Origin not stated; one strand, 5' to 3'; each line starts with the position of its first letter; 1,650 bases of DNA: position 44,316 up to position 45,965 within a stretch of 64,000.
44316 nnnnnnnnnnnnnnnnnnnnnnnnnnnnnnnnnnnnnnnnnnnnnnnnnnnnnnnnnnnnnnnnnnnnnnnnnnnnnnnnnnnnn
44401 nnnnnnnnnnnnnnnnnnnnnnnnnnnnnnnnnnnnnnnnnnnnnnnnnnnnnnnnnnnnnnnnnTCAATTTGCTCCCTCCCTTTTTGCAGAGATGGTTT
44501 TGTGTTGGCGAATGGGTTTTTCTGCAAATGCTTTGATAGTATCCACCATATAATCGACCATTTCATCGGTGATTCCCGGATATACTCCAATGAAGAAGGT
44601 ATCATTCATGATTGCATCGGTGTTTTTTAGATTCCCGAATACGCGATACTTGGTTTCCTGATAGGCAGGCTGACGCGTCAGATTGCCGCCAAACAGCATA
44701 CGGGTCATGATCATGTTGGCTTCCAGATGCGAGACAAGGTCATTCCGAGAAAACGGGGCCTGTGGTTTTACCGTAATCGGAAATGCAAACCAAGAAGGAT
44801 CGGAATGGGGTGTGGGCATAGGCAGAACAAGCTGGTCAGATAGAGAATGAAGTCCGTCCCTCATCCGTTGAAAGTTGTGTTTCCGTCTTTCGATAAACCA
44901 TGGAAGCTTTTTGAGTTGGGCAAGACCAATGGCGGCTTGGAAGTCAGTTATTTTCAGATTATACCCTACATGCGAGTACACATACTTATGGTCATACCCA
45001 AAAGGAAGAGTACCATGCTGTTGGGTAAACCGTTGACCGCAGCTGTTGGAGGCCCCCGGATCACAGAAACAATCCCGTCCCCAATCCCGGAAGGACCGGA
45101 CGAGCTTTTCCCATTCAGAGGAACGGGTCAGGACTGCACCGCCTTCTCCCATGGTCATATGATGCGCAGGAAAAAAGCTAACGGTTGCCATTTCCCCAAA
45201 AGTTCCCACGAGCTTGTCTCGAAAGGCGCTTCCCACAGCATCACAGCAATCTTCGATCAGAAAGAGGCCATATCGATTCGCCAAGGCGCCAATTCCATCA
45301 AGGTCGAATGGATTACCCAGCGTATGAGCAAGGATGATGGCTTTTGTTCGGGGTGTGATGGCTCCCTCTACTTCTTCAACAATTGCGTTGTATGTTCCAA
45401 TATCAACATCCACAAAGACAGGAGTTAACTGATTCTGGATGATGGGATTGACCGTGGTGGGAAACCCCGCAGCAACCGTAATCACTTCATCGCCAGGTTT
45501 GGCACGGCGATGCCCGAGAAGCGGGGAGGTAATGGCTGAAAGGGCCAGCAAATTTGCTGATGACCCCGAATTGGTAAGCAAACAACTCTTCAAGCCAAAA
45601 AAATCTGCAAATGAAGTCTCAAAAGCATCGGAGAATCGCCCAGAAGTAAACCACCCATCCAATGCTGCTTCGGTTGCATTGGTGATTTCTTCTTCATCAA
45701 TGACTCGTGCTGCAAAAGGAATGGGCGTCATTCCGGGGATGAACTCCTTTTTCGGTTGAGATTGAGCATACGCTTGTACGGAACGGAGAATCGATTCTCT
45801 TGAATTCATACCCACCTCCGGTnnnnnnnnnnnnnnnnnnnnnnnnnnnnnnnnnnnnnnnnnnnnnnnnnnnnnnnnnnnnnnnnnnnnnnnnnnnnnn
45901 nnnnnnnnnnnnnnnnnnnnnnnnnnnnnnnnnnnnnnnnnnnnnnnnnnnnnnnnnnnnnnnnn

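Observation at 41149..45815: Ascarylose-type CDP-3,6-dideoxyhexose pathway lacking the E3 reductase, in a lineage not known for LPS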

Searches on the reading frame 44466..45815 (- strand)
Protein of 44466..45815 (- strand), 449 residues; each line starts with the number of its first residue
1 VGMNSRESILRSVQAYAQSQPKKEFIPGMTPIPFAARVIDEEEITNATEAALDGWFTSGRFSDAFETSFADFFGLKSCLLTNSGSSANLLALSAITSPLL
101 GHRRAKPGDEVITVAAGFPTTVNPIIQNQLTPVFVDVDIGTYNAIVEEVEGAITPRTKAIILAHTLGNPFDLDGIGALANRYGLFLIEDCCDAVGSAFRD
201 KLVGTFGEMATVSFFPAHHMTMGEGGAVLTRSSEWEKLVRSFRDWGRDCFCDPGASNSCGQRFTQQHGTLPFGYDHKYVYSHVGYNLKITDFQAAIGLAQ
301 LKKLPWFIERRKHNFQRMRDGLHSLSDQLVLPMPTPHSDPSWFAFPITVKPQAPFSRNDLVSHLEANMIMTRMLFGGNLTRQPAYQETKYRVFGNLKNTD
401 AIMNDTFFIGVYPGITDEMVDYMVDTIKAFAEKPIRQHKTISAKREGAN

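Call 5: search_protein_families(library=ncbifam, proteins=[window:44466-45815:-], max_evalue=0.00001)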
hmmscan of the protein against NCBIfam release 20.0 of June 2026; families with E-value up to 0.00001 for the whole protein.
window:44466-45815:- (449 aa): 7 families
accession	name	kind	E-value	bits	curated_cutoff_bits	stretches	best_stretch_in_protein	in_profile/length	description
NF011936.0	PRK15407.1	equivalog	3.3e-208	691.8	423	1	5-433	9-438/440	lipopolysaccharide biosynthesis protein RfbH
TIGR03588.1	PseC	equivalog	2.2e-59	201.3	423.5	1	32-428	2-377/380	UDP-4-amino-4,6-dideoxy-N-acetyl-beta-L-altrosamine transaminase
NF008658.2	PRK11658.1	equivalog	5.8e-48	163.4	631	1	32-432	5-378/379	UDP-4-amino-4-deoxy-L-arabinose aminotransferase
TIGR04181.1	NHT_00031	hypoth_equivalog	4.4e-46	157.4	420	2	37-241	6-219/359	LegC family aminotransferase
NF008687.0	PRK11706.1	equivalog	3.4e-43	147.8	375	2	32-236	2-199/375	dTDP-4-amino-4,6-dideoxygalactose transaminase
TIGR02379.1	ECA_wecE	subfamily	1e-35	123.2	434.85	1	32-430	2-374/376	dTDP-4-amino-4,6-dideoxy-D-glucose transaminase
TIGR04427.1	PLP_DesI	equivalog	2e-32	112.8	650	2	38-248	28-230/390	dTDP-4-dehydro-6-deoxyglucose aminotransferase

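Call 6: search_protein_families(library=pfam, proteins=[window:44466-45815:-], max_evalue=0.00001)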
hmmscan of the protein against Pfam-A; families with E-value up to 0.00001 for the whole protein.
window:44466-45815:- (449 aa): 1 family
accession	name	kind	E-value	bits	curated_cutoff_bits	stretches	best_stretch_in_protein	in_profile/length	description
PF01041.23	DegT_DnrJ_EryC1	-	1.1e-101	341.1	19.8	1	39-427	3-359/360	DegT/DnrJ/EryC1/StrS aminotransferase family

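Call 10: find_encoding_contigs(protein=window:44466-45815:-, flank=10000, max_places=6)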
Protein window:44466-45815:- (449 aa): no gene with exactly this product is on record in the collection.

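Call 12: find_related_loci(query=window:44466-45809:-, collection=genome_contigs, flank=10000)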
Query window:44466-45809:- (447 aa) in genome_contigs; peptide patterns used: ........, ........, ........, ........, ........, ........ (x = any residue, [..] = any of these).
444 stretches matched a pattern; 418 encode a relative of the query (tblastn E <= 1e-3); the best 80 are kept; 80 distinct loci.
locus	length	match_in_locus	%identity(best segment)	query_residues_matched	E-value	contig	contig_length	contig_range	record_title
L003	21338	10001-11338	93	1-446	0e+0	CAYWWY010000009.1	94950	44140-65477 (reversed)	MAG TPA_asm: uncultured Thermotogaceae bacterium isolate SRP241326_co3_41 genome assembly, contig: NODE_394_length_94950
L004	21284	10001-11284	61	4-428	0e+0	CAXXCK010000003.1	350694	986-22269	MAG: Erysipelotrichaceae bacterium isolate b76e8e24-d245-4307-a20e-d676278d155c genome assembly, contig: contig_3, whole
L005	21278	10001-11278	62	6-428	0e+0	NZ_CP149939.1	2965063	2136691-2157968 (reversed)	Tepidibacillus marianensis strain LSZ-M11000 chromosome, complete genome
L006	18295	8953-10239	59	1-428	0e+0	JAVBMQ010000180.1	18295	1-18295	MAG: Bacteroidales bacterium isolate EPI_MAG_00056 c_000012251309, whole genome shotgun sequence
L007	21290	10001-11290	60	4-430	0e+0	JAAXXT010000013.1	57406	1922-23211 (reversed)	MAG: Erysipelotrichaceae bacterium isolate W9_Combined_metabat2_129 W9_Combined_metabat2_129_NODE_310, whole genome shot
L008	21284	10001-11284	61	4-428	0e+0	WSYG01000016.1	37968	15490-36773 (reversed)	MAG: Erysipelotrichaceae bacterium isolate X3_MetaBAT.3 scaffold_882, whole genome shotgun sequence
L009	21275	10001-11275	60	4-428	0e+0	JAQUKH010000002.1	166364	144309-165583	MAG: bacterium isolate STD1_102 NODE_156_length_166364_cov_4.803245_Sandtown_D1, whole genome shotgun sequence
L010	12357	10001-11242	61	12-425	0e+0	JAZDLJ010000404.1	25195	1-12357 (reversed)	MAG: bacterium isolate MEGAHIT-group-0.590 k141_8277964, whole genome shotgun sequence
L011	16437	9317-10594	60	4-428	3e-180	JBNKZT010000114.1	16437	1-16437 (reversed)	MAG: Candidatus Promineifilaceae bacterium isolate D1.bin.20.strict NODE_114_length_16437_cov_4.794988, whole genome sho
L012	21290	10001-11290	58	1-425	3e-180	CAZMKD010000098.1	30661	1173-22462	MAG TPA_asm: uncultured Verrucomicrobiota bacterium isolate binchicken_co165_124 genome assembly, contig: k141_871791, w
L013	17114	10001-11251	62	12-428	2e-178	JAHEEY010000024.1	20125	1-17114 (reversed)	MAG: Chloroflexota bacterium isolate Ww301 NODE_4941_length_20125_cov_4.923765, whole genome shotgun sequence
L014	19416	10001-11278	60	4-428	4e-178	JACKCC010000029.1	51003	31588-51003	MAG: Ardenticatenaceae bacterium isolate HK-STAS-CHLO-37 HK-STAS-CHLO-37_29, whole genome shotgun sequence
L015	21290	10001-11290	59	4-431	4e-177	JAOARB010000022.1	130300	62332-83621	MAG: Prolixibacteraceae bacterium isolate McBI.27 contig_157193, whole genome shotgun sequence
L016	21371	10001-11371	56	1-447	7e-176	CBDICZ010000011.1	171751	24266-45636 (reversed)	MAG: Capsulimonadaceae bacterium isolate 4bcb7e2d-1d7b-422c-88f7-17009079899f genome assembly, contig: contig_11, whole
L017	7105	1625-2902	59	4-428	1e-176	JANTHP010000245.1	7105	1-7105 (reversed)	MAG: Anaerolineae bacterium isolate bin30017 c_000000001907, whole genome shotgun sequence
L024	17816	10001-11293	58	4-433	2e-173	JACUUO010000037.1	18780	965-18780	MAG: Actinomycetota bacterium isolate Kmv33 NODE_1452_length_18780_cov_12.445768, whole genome shotgun sequence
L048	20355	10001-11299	57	1-428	6e-169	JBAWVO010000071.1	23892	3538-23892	MAG: Planctomycetota bacterium isolate ELA013 MAG013_71, whole genome shotgun sequence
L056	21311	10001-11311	54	4-439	2e-167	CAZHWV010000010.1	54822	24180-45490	MAG TPA_asm: uncultured Anaerolinea sp. isolate SRP272421_co3_646 genome assembly, contig: NODE_699_length_54822_cov_5.8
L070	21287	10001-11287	54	11-436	3e-166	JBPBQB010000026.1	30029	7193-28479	MAG: Janthinobacterium lividum isolate 3300051445_30 3300051445_30_Ga0502434_00001471, whole genome shotgun sequence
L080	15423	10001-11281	55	4-430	1e-164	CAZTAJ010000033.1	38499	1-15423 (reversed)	MAG TPA_asm: uncultured Verrucomicrobiota bacterium isolate SRP272421_co4_360 genome assembly, contig: NODE_1871_length_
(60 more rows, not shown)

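Call 18: search_solved_structures(query=window:44466-45809:-, max_evalue=1e-20, show_alignments=1)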
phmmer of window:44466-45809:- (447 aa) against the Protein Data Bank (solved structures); distinct sequences matched with E-value up to 1e-20: 46.
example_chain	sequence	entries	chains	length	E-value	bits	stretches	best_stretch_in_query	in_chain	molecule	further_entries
3bcx_A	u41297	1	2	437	1.4e-167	561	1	4-428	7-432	CDP-6-deoxy-L-threo-D-glycero-4-hexulose-3-dehydrase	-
3bb8_A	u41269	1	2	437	2.6e-166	556.9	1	4-428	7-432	CDP-4-keto-6-deoxy-D-glucose-3-dehydrase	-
2gms_A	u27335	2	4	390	4.2e-54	187.1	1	30-425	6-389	Putative pyridoxamine 5-phosphate-dependent dehydrase, Wbdk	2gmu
9wvy_A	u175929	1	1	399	1.7e-53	185.1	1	30-383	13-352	Putative NDP-4-keto-6-deoxyglucose-3-dehydratase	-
3b8x_A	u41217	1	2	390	3.8e-53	183.9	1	30-425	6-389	Pyridoxamine 5-phosphate-dependent dehydrase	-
2r0t_A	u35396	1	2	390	6.9e-53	183.1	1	30-425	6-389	Pyridoxamine 5-phosphate-dependent dehydrase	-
3gr9_A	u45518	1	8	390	1.7e-52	181.8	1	30-425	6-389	ColD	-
7b0d_A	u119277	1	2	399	1.3e-45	159.1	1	39-245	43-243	Glutamine--scyllo-inositol transaminase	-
7b0m_AAA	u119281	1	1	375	3.7e-42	147.7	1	50-246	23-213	Sugar aminotransferase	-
3frk_A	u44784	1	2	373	5.9e-40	140.4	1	51-245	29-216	QdtB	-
3bn1_A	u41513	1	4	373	9.8e-39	136.4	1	30-246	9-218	Perosamine synthetase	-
3dr7_A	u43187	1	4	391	1e-38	136.4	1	30-246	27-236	Putative perosamine synthetase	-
3dr4_A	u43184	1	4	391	1.4e-38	135.9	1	30-246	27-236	Putative perosamine synthetase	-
8sng_A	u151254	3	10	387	1.1e-34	123.1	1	30-423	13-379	UDP-4-amino-4-deoxy-L-arabinose--oxoglutarate aminotransferase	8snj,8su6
4lc3_A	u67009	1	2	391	3.4e-34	121.5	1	30-242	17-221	Putative UDP-4-amino-4-deoxy-l-arabinose--oxoglutarate aminotransferase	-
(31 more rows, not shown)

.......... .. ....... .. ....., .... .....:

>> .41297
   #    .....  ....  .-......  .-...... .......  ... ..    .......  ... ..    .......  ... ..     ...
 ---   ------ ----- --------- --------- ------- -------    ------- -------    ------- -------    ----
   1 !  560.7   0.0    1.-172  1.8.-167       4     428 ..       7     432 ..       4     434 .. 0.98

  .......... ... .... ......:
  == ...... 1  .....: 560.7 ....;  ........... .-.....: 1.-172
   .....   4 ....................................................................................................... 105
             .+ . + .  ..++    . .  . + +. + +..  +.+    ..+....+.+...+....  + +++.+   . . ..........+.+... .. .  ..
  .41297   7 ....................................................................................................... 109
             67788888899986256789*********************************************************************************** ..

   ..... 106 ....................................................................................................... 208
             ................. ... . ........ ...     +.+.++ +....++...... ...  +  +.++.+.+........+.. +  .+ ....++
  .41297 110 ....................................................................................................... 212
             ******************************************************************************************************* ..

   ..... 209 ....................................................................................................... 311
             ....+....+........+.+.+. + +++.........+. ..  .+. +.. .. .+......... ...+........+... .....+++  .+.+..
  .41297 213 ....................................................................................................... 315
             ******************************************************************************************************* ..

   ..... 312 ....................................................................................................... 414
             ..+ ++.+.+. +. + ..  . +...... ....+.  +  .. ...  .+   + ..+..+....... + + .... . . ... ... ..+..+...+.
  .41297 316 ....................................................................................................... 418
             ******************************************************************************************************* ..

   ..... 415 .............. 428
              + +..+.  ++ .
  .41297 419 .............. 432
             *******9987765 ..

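Call 30: search_dna_similar(query=window:44466-45809:-, collection=plasmids, mode=protein, max_evalue=1e-80, max_rows=30)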
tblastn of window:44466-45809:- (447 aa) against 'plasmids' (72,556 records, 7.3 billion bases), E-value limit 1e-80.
Records with a match: 38; places in all: 39; records where one place covers at least 80% of the query: 38.
Best place of each record, by identity: <60% 38.
By first word of the organism name: Streptomyces 28; Salmonella 2; Azospirillum 2; Sphingomonas 1; Qipengyuania 1; Desulfobaculum 1; Methylovirgula 1; Sulfitobacter 1; Rhodococcus 1.
By predicted mobility (MOB-suite, as given by PLSDB): non-mobilizable 36; mobilizable 2.
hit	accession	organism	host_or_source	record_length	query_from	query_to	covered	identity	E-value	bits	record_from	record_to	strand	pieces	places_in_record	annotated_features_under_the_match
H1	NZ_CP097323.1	Streptomyces sp. RerS4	root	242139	4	430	96%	57.5%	6e-146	467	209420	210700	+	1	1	rfbH: lipopolysaccharide biosynthesis protein RfbH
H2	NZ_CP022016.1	Salmonella enterica subsp. enterica serovar India str. ...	-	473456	2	428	96%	57.2%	1e-153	489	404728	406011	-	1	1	rfbH: lipopolysaccharide biosynthesis protein RfbH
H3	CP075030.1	Salmonella enterica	-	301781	2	428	96%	57.2%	2e-153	488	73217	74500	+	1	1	rfbH: lipopolysaccharide biosynthesis protein RfbH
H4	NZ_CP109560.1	Streptomyces sp. NBC_01384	-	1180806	4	430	96%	57.2%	4e-145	464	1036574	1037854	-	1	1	record has no annotation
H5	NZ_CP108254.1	Streptomyces sp. NBC_00060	-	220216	7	428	94%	57.7%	5e-145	464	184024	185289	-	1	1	rfbH: lipopolysaccharide biosynthesis protein RfbH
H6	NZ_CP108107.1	Streptomyces sp. NBC_00224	-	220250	7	428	94%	57.7%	5e-145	464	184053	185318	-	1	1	rfbH: lipopolysaccharide biosynthesis protein RfbH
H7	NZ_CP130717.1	Streptomyces sp. NBC_00150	-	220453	7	428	94%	57.7%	5e-145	464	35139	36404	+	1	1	rfbH: lipopolysaccharide biosynthesis protein RfbH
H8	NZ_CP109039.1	Streptomyces sp. NBC_00648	-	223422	7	428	94%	57.7%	6e-145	464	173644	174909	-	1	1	rfbH: lipopolysaccharide biosynthesis protein RfbH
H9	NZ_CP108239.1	Streptomyces exfoliatus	-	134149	7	430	95%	56.7%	4e-143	459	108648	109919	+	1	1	rfbH: lipopolysaccharide biosynthesis protein RfbH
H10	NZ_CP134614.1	Streptomyces sp. ITFR-6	Ips typographus,whole organism,Ips ...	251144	5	431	96%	56.2%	1e-141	454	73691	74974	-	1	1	rfbH: lipopolysaccharide biosynthesis protein RfbH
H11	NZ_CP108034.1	Streptomyces sp. NBC_00304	-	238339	5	431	96%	56.2%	2e-141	454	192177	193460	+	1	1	rfbH: lipopolysaccharide biosynthesis protein RfbH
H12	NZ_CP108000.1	Streptomyces sp. NBC_00342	-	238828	5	430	95%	56.1%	1e-141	454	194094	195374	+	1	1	rfbH: lipopolysaccharide biosynthesis protein RfbH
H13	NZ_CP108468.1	Streptomyces sp. NBC_01259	-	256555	5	430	95%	56.1%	1e-141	454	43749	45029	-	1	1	rfbH: lipopolysaccharide biosynthesis protein RfbH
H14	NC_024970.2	Streptomyces lavendulae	-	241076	1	428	96%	55.6%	2e-136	440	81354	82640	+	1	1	rfbH: lipopolysaccharide biosynthesis protein RfbH | rfbB: dTDP-glucose 4,6-dehydratase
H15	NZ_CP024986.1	Streptomyces lavendulae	pure culture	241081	1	428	96%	55.6%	2e-136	440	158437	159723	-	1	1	rfbH: lipopolysaccharide biosynthesis protein RfbH | rfbB: dTDP-glucose 4,6-dehydratase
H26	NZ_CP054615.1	Azospirillum oryzae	cell culture,soil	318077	4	428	95%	55.4%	2e-149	477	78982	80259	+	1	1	rfbH: lipopolysaccharide biosynthesis protein RfbH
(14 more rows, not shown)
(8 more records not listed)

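Call 31: get_annotated_region(hit=H2, flank=8000)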
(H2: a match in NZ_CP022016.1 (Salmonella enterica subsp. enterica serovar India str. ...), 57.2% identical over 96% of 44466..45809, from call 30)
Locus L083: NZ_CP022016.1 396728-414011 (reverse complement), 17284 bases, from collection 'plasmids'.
description: Salmonella enterica subsp. enterica serovar India str. SA20085604 plasmid unnamed1, complete sequence
organism: Salmonella enterica subsp. enterica serovar India str. SA20085604 (NCBI taxid 1242098)
taxonomy: Bacteria; Pseudomonadota; Gammaproteobacteria; Enterobacterales; Enterobacteriaceae; Salmonella; Salmonella enterica; Salmonella enterica subsp. enterica serovar India str. SA20085604
host: -; source: -; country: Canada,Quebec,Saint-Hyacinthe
typing (MOB-suite, as given by PLSDB): non-mobilizable
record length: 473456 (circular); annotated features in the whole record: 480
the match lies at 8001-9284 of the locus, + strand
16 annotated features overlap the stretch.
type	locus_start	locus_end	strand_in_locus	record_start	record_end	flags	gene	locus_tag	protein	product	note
CDS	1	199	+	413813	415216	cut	wcaM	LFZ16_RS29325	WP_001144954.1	colanic acid biosynthesis protein WcaM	-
CDS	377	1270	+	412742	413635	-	galF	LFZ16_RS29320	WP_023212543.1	GalU regulator GalF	GO:0009225 - nucleotide-sugar metabolic process [Evidence IEA]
CDS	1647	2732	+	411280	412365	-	rfbB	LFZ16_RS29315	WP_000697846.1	dTDP-glucose 4,6-dehydratase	GO:0019305 - dTDP-rhamnose biosynthetic process [Evidence IEA]; GO:0009243 - O antigen biosynthetic process [Evidence ...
CDS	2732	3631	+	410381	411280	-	rfbD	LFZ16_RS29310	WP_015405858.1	dTDP-4-dehydrorhamnose reductase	-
CDS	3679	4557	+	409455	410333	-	rfbA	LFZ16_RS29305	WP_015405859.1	glucose-1-phosphate thymidylyltransferase RfbA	GO:0045226 - extracellular polysaccharide biosynthetic process [Evidence IEA]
CDS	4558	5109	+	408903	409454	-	rfbC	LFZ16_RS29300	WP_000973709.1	dTDP-4-dehydrorhamnose 3,5-epimerase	GO:0019305 - dTDP-rhamnose biosynthetic process [Evidence IEA]; GO:0009243 - O antigen biosynthetic process [Evidence ...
CDS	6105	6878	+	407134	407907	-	rfbF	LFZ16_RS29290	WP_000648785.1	glucose-1-phosphate cytidylyltransferase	GO:0009103 - lipopolysaccharide biosynthetic process [Evidence IEA]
CDS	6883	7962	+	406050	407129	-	rfbG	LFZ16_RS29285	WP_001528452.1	CDP-glucose 4,6-dehydratase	GO:0009243 - O antigen biosynthetic process [Evidence IEA]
CDS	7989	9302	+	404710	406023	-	rfbH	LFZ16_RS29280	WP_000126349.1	lipopolysaccharide biosynthesis protein RfbH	-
CDS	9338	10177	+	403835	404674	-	-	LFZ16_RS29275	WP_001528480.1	CDP-paratose synthase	-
CDS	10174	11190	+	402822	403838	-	-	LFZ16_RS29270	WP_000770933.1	CDP-paratose 2-epimerase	-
CDS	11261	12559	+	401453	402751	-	-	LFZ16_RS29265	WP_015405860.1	MATE family efflux transporter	-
CDS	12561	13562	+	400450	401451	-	-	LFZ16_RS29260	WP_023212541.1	glycosyltransferase family 2 protein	-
CDS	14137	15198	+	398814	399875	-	-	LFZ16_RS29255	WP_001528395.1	glycosyltransferase family 1 protein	-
CDS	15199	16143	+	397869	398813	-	rfbN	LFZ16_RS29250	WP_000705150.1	O antigen biosynthesis rhamnosyltransferase RfbN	-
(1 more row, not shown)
